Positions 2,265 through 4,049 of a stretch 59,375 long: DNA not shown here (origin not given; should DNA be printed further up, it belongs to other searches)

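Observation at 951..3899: HerA-family NTPase with eroded catalytic motifs fused to a repeat array and a PcrA/UvrD-type Tudor-like tail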

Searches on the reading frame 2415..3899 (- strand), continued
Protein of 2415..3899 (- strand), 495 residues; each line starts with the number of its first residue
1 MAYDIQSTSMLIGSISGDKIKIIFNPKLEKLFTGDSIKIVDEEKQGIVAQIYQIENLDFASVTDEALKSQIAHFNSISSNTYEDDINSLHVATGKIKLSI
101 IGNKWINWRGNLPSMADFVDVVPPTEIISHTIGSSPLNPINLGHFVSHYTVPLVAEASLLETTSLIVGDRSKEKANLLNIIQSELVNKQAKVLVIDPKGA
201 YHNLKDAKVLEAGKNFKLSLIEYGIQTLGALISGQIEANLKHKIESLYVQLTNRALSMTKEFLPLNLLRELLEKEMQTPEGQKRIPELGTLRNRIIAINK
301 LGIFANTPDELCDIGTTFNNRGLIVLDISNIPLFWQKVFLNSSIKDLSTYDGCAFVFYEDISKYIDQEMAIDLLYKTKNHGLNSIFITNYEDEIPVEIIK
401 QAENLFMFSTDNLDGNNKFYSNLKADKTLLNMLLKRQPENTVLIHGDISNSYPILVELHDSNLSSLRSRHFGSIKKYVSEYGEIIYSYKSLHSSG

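Call 63: find_encoding_contigs(protein=P0003, flank=5000, max_places=1)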
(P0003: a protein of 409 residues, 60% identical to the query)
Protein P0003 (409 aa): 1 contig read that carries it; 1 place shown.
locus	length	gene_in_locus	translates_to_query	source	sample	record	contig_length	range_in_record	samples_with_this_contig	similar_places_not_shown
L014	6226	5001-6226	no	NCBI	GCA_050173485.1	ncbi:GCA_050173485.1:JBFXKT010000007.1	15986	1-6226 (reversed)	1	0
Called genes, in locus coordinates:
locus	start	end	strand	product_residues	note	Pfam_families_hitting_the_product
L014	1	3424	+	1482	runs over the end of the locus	PF13116:YhdP (weak)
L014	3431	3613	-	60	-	-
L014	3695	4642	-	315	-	PF03706:LPG_synthase_TM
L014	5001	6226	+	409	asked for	PF01935:DUF87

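Call 64: find_encoding_contigs(protein=P0007, flank=5000, max_places=1)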
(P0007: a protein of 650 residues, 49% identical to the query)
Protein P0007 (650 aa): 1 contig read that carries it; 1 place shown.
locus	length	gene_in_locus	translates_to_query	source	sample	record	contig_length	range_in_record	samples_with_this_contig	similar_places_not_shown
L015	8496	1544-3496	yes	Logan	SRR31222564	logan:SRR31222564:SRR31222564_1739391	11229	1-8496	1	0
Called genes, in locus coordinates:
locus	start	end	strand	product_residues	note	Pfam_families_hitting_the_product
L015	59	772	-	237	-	PF04298:Zn_peptidase_2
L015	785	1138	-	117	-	PF12840:HTH_20 (weak), PF01022:HTH_5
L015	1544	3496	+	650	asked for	-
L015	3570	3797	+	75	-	-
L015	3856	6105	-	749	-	-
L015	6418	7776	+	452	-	PF02784:Orn_Arg_deC_N, PF00278:Orn_DAP_Arg_deC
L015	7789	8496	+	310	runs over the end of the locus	PF19293:CdaA_N, PF02457:DAC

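Call 65: find_encoding_contigs(protein=P0158, flank=5000, max_places=1)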
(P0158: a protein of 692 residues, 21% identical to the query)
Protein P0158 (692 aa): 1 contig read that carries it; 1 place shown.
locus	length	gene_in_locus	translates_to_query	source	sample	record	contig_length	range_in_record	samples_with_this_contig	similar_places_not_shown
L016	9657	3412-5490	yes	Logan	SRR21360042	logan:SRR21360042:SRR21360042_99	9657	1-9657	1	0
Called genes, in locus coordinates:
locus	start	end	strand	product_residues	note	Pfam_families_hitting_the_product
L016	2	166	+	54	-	?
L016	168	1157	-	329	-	PF06089:Asparaginase_II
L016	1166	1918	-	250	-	-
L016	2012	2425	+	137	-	-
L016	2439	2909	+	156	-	PF02561:FliS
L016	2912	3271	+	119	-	PF05400:FliT (weak)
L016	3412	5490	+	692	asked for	-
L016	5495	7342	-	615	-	PF00515:TPR_1 (faint), PF07719:TPR_2 (faint), PF14559:TPR_19, PF14559:TPR_19 (weak), PF24575:TPR_Slam (weak), PF14559:TPR_19 (weak), PF23914:TPR_CcmH_CycH (weak), PF12895:ANAPC3 (weak), +20 more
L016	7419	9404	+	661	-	PF00270:DEAD (faint), PF04851:ResIII, PF17757:UvrB_inter, PF27431:UvrB_3rd, PF00271:Helicase_C, PF12344:UvrB, PF02151:UVR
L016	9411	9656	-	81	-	?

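Call 72: search_protein_families(library=pfam, proteins=[P0010, P0021, P0066, P0082, P0037, P0051, P0039], max_evalue=0.01)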
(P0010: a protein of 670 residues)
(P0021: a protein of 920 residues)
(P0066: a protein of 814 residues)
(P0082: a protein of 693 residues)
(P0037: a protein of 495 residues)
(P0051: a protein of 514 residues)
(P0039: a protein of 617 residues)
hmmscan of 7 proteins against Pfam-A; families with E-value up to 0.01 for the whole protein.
P0010 (670 aa): 2 families
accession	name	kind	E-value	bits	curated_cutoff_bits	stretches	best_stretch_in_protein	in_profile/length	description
PF01935.23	DUF87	-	4.7e-08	33.8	23.2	1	142-306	38-217/220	Helicase HerA, central domain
PF21196.3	PcrA_UvrD_tudor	-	6.1e-05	23.2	23.9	1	623-658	2-37/48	PcrA/UvrD tudor domain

P0021 (920 aa): 3 families
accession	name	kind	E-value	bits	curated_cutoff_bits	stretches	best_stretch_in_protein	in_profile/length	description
PF21196.3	PcrA_UvrD_tudor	-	2.3e-05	24.6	23.9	1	873-910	2-39/48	PcrA/UvrD tudor domain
PF01935.23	DUF87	-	0.00014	22.5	23.2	1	149-307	45-218/220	Helicase HerA, central domain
PF12073.14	DUF3553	-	0.0036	17.3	20.3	1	871-920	2-50/50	Protein of unknown function (DUF3553)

P0066 (814 aa): 1 family
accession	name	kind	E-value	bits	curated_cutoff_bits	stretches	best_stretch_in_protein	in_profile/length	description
PF02559.22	CarD_TRCF_RID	-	0.0025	18.3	23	1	762-803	1-44/57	CarD-like/TRCF RID domain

P0082 (693 aa): 0 families

P0037 (495 aa): 1 family
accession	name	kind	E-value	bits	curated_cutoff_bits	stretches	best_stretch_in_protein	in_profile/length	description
PF01935.23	DUF87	-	1.7e-18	68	23.2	1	167-356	30-220/220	Helicase HerA, central domain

P0051 (514 aa): 4 families
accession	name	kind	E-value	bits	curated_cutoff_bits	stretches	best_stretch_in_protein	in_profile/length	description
PF01935.23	DUF87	-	5e-12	46.8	23.2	1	149-290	10-146/220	Helicase HerA, central domain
PF13401.12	AAA_22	-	0.00047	20.9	27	1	163-201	7-45/130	AAA domain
PF20720.3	nSTAND3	-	0.00068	19.8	27.2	0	165-195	21-51/155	Novel STAND NTPase 3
PF05872.18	HerA_C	-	0.0042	16.2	22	0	383-431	261-315/502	Helicase HerA-like C-terminal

P0039 (617 aa): 2 families
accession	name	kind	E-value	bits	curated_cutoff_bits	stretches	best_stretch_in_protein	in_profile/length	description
PF01935.23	DUF87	-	1.6e-15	58.3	23.2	1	156-369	13-219/220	Helicase HerA, central domain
PF20964.2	DnaX_C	-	4.1e-06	27.2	26.2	1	529-605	4-78/113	DNA polymerase III subunit tau, C-terminal domain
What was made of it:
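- On HerA / DUF87 (FtsK-HerA superfamily): The relative P0010 scores 33.8 bits (call 72).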
